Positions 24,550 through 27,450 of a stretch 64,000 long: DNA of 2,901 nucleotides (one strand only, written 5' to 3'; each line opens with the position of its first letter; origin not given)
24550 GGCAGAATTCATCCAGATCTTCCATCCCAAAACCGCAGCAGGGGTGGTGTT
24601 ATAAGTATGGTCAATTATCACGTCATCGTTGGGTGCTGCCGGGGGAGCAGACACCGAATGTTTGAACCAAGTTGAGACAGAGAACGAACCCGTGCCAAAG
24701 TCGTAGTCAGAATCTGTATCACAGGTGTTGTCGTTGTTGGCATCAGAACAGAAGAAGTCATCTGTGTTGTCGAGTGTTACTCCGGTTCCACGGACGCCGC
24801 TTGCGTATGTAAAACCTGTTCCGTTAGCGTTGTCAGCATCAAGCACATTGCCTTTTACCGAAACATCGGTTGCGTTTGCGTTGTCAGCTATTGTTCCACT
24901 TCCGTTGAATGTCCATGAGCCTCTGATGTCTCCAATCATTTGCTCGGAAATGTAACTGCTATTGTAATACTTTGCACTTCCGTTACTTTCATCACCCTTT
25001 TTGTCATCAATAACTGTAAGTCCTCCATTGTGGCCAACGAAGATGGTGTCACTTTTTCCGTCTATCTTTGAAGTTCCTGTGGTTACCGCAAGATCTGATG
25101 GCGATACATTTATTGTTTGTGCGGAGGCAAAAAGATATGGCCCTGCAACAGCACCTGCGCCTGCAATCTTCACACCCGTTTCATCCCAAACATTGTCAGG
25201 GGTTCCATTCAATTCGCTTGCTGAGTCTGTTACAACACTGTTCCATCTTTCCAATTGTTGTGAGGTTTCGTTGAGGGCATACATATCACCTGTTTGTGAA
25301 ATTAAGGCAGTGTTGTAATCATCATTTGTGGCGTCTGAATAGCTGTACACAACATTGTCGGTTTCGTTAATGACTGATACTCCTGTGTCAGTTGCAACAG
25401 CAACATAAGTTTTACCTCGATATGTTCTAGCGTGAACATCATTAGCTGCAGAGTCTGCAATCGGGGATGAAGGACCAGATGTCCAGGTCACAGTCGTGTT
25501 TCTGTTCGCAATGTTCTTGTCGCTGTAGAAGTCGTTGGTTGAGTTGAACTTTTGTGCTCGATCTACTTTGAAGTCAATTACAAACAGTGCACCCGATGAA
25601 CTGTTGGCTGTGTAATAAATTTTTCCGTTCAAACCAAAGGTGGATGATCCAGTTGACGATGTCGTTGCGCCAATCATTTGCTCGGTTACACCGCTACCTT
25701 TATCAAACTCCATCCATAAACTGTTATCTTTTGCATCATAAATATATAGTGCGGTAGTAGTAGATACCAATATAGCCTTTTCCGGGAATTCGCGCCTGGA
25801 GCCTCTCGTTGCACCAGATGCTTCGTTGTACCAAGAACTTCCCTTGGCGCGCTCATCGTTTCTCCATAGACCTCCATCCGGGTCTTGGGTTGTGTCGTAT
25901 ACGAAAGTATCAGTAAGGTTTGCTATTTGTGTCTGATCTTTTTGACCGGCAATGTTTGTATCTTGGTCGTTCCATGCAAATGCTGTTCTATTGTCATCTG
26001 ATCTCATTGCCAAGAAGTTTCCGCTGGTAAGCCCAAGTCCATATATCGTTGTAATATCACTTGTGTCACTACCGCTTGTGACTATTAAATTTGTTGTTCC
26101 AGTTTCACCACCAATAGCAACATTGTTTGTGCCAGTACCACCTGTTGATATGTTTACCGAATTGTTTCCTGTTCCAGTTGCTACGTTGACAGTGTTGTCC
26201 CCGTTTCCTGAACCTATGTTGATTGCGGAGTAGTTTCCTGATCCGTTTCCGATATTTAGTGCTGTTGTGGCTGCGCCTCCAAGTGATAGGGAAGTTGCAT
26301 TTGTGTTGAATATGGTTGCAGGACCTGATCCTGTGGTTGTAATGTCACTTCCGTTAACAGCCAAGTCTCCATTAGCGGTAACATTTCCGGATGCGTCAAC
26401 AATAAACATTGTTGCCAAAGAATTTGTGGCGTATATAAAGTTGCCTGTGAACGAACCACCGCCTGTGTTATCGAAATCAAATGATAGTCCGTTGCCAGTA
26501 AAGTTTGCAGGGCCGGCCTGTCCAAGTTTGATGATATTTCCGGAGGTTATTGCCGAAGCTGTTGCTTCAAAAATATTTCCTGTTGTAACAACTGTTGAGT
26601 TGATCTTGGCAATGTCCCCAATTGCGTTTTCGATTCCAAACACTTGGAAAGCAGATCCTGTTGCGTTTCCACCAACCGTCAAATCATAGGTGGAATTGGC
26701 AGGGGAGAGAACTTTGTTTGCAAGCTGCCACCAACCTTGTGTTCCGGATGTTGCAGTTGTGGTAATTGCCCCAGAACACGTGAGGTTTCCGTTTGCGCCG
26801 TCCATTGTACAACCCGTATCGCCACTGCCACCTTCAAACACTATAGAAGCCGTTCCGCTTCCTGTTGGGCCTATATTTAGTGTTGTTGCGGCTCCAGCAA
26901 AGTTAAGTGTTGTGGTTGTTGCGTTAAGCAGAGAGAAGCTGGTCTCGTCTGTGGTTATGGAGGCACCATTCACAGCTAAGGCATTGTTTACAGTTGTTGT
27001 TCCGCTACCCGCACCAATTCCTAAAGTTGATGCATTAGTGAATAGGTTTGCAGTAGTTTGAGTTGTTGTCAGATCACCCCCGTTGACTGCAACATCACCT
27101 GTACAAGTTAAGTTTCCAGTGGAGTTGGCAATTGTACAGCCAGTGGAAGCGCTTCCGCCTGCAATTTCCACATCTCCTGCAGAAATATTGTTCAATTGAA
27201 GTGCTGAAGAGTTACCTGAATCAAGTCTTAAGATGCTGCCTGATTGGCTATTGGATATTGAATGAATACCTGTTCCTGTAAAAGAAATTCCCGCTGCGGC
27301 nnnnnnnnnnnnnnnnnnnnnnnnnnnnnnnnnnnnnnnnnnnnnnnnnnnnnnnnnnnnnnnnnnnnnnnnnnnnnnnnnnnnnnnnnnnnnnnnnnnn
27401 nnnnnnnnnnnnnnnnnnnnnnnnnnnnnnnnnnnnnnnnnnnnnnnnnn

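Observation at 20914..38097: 5727-aa single-ORF giant surface protein: type-II anchored, repeat-rich, with LamG and a conserved C-terminal domain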

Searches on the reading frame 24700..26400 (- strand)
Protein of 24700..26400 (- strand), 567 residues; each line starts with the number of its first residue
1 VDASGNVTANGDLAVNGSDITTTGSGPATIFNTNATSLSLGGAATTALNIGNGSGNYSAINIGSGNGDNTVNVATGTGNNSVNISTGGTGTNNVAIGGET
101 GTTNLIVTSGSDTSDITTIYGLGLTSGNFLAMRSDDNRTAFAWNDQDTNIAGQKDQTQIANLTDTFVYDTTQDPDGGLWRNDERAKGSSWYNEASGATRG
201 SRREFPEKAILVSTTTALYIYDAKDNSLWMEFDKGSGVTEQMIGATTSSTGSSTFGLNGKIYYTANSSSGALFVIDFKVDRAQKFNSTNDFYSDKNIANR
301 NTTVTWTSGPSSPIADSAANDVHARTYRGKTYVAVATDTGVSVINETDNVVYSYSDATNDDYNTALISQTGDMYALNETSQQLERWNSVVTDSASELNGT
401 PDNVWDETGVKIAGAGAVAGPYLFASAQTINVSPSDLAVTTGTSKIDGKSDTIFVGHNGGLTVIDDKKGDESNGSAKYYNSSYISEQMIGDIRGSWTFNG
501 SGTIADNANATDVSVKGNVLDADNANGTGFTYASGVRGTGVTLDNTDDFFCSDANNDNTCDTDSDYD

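Call 13: search_protein_families(library=pfam, proteins=[window:24700-26100:-], max_evalue=10)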
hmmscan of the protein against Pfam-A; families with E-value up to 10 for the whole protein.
window:24700-26100:- (467 aa): 1 family
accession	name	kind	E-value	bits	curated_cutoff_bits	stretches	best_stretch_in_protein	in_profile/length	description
PF07494.17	Reg_prop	-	0.041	14.5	20.4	1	62-79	2-19/24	Two component regulator propeller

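Call 96: find_related_loci(query=window:24700-26400:-, collection=metagenome_contigs, flank=10000)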
Query window:24700-26400:- (567 aa) in metagenome_contigs; peptide patterns used: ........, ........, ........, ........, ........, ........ (x = any residue, [..] = any of these).
68 stretches matched a pattern; 2 encode a relative of the query (tblastn E <= 1e-3); 2 distinct loci.
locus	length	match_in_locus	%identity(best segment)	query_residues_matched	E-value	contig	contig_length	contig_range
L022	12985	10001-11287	52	152-567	6e-124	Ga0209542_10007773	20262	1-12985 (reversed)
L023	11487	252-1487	46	124-543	3e-102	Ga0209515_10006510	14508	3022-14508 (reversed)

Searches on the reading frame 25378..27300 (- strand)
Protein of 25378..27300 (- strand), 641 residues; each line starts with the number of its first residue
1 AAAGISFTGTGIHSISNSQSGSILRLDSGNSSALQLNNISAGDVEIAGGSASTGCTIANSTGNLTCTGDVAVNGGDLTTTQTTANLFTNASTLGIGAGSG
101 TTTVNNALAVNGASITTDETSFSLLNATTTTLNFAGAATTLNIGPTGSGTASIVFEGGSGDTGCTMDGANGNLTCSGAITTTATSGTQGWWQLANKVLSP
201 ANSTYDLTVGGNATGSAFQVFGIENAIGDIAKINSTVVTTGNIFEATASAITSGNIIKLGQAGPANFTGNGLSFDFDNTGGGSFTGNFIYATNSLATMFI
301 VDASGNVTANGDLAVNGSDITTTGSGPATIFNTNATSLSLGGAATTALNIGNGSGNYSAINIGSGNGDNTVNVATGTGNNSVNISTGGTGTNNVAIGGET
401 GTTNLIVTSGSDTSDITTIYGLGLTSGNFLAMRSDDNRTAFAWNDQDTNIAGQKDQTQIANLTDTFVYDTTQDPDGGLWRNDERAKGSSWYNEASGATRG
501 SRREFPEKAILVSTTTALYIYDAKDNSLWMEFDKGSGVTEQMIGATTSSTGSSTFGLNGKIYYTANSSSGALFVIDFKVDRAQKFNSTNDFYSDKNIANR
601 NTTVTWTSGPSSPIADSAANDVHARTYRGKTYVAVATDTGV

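Call 27: search_protein_families(library=pfam, proteins=[window:25378-27300:-], max_evalue=1)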
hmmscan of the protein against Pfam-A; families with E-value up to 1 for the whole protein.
window:25378-27300:- (641 aa): 1 family
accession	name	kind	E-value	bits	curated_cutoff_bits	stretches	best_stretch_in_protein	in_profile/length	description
PF07494.17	Reg_prop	-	0.091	13.5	20.4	0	462-479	2-19/24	Two component regulator propeller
